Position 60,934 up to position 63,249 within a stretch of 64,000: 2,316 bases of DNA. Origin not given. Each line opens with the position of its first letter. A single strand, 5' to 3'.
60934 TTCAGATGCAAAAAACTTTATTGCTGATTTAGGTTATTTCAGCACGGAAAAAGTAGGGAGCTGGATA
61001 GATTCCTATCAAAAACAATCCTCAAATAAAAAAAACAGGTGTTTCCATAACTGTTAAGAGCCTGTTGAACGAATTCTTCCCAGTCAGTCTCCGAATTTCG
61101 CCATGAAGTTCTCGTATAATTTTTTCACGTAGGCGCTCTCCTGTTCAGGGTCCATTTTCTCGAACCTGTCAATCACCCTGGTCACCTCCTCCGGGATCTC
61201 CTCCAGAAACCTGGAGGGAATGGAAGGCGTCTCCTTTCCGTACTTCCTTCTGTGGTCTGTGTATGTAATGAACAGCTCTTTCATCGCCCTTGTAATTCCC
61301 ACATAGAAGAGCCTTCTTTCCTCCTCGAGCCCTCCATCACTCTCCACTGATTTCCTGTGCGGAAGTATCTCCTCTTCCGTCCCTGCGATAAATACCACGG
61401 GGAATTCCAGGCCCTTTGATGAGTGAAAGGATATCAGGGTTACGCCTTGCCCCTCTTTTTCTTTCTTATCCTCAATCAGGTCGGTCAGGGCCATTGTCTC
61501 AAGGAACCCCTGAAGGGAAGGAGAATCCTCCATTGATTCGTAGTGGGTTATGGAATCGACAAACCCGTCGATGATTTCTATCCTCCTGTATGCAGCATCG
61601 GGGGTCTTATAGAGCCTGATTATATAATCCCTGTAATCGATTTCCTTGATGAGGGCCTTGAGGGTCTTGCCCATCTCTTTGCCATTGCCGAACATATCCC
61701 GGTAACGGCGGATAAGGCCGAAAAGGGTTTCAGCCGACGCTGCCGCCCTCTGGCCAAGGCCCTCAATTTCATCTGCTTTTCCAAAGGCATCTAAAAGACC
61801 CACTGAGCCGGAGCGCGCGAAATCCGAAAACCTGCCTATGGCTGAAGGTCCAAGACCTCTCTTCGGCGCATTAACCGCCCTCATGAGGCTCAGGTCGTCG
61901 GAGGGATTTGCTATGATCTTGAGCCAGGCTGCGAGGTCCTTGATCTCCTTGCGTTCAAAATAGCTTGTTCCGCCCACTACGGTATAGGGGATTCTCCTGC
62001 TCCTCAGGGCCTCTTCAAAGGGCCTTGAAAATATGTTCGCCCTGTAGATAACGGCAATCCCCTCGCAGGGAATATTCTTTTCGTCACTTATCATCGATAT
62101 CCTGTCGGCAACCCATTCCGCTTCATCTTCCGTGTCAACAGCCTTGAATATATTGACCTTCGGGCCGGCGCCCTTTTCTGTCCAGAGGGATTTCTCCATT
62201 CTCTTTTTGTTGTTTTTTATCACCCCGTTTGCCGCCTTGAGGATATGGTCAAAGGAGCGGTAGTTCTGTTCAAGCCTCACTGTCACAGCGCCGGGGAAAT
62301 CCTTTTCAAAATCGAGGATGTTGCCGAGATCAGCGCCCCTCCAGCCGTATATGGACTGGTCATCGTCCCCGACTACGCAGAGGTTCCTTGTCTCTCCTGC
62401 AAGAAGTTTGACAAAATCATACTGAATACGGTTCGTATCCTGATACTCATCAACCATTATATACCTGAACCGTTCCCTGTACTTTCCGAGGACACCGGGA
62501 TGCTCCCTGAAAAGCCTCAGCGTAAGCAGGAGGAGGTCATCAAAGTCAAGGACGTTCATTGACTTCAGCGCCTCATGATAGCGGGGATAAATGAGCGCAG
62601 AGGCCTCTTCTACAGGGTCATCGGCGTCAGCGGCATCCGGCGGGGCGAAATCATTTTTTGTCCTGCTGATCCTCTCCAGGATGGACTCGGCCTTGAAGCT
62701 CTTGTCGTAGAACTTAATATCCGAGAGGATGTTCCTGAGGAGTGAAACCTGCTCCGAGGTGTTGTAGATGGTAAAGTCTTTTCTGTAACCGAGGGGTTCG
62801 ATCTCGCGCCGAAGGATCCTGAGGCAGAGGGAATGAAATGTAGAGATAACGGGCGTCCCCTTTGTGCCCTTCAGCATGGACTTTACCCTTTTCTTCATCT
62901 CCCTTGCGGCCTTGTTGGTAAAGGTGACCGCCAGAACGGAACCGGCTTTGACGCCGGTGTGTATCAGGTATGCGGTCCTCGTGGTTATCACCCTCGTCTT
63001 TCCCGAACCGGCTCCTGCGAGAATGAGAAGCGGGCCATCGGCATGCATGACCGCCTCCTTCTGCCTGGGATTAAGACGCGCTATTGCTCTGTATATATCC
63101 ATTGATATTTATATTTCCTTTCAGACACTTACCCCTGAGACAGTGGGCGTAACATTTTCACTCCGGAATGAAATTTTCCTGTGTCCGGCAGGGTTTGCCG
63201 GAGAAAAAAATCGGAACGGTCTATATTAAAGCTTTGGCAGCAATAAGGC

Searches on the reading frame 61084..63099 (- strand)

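Call 52: search_protein_families(library=pfam, proteins=[window:61084-63099:-])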
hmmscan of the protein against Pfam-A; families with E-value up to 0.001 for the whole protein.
window:61084-63099:- (671 aa): 6 families
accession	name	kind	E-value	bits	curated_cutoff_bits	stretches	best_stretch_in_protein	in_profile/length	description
PF00580.27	UvrD-helicase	-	1.2e-91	307.6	23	1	9-269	1-271/271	UvrD/REP helicase N-terminal domain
PF13361.12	UvrD_C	-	2.1e-71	241.6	25.6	1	274-614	1-348/350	UvrD-like helicase C-terminal domain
PF13245.12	AAA_19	-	5.3e-23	82.1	25.1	1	13-252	1-132/134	AAA domain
PF13538.12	UvrD_C_2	-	5.1e-09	36.3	27.4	1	553-611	2-51/52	UvrD-like helicase C-terminal domain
PF13604.12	AAA_30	-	3.4e-06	27.4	27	1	9-72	2-66/191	AAA domain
PF01443.25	Viral_helicase1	-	2.9e-05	24.4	21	0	537-611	161-226/228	Viral superfamily 1 RNA helicase core domain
